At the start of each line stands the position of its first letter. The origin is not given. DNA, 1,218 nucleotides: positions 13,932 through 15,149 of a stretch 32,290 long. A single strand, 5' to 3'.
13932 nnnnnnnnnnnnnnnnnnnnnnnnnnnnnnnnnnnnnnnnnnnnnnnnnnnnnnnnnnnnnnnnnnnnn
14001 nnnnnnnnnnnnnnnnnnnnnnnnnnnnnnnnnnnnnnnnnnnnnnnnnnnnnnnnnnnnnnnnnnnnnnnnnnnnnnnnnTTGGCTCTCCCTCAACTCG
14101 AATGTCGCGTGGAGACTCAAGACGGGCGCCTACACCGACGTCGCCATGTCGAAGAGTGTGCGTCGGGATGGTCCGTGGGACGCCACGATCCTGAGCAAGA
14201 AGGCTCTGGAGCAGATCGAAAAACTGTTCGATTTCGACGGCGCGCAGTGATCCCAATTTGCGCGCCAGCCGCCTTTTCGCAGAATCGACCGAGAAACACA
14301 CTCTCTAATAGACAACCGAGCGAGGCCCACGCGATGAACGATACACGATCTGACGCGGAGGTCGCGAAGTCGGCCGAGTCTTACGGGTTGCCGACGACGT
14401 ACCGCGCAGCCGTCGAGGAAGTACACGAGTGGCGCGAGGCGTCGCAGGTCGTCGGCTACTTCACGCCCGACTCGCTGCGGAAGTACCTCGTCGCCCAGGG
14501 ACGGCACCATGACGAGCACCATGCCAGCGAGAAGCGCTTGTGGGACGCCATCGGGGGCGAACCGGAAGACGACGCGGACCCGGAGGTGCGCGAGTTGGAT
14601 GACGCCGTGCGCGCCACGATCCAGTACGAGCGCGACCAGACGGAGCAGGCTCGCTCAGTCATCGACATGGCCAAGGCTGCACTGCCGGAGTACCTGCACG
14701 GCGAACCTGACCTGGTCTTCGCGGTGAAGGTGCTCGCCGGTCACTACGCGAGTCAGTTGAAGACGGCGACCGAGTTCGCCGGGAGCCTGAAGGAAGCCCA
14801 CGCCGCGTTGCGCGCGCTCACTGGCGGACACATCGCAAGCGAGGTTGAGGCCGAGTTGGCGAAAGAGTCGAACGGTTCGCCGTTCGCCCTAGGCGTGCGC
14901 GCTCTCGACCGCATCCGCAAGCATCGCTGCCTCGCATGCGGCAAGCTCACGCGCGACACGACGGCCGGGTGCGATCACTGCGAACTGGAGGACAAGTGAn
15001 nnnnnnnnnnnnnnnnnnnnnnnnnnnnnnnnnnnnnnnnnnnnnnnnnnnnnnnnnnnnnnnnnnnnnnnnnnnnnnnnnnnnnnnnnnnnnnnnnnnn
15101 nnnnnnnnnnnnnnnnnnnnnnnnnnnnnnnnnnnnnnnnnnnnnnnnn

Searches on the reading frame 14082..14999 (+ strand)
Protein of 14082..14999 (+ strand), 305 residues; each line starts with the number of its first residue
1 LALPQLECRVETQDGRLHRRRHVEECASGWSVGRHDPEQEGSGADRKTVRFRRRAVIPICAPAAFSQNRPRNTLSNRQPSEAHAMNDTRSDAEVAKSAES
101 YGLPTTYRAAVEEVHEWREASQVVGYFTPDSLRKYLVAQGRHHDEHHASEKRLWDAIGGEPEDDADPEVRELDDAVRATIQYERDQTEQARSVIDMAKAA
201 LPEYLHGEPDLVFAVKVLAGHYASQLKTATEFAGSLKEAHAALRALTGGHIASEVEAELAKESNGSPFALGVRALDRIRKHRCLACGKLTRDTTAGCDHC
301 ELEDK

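Call 10: search_protein_families(library=pfam, proteins=[window:14082-14999:+], max_evalue=0.01)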
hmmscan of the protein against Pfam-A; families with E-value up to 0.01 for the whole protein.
window:14082-14999:+ (305 aa): 1 family
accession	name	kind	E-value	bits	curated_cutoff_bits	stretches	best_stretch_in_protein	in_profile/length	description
PF13541.12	ChlI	-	0.0079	16.5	27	0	165-237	18-89/121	Subunit ChlI of Mg-chelatase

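Call 55: search_protein_families(library=phrogs, proteins=[window:14082-14999:+], max_evalue=0.001)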
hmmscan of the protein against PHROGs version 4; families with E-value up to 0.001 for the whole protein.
window:14082-14999:+ (305 aa): 0 families
